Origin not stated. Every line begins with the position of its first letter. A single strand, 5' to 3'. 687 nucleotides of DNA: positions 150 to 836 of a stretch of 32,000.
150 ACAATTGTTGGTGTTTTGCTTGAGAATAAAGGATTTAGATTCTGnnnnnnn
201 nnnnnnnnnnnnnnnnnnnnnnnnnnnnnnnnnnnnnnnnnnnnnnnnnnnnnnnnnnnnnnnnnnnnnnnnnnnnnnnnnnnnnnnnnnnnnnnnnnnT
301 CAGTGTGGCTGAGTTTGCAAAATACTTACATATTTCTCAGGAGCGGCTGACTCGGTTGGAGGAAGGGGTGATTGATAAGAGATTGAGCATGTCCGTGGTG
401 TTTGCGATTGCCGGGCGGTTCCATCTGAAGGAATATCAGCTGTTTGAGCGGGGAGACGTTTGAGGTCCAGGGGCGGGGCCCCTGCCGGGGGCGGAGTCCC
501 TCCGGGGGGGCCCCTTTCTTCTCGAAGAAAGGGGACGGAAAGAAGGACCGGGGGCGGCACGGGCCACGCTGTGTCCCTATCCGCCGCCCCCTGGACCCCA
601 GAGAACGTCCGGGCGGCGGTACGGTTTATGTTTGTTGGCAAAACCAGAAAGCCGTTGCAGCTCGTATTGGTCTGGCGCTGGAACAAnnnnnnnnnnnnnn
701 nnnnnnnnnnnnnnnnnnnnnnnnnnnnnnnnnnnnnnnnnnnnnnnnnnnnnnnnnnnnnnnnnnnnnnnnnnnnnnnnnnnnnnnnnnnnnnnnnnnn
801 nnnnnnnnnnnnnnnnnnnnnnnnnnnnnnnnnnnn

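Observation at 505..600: Compensatory substitutions preserve hairpins between repeat copies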

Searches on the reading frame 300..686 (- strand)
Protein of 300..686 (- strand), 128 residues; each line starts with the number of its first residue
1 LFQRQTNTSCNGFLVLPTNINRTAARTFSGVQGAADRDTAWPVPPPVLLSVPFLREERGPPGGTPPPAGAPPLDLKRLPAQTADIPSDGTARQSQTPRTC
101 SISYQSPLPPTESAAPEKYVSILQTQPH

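Call 67: search_protein_families(library=pfam, proteins=[window:300-686:-], max_evalue=1)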
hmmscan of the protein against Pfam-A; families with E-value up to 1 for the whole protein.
window:300-686:- (128 aa): 0 families
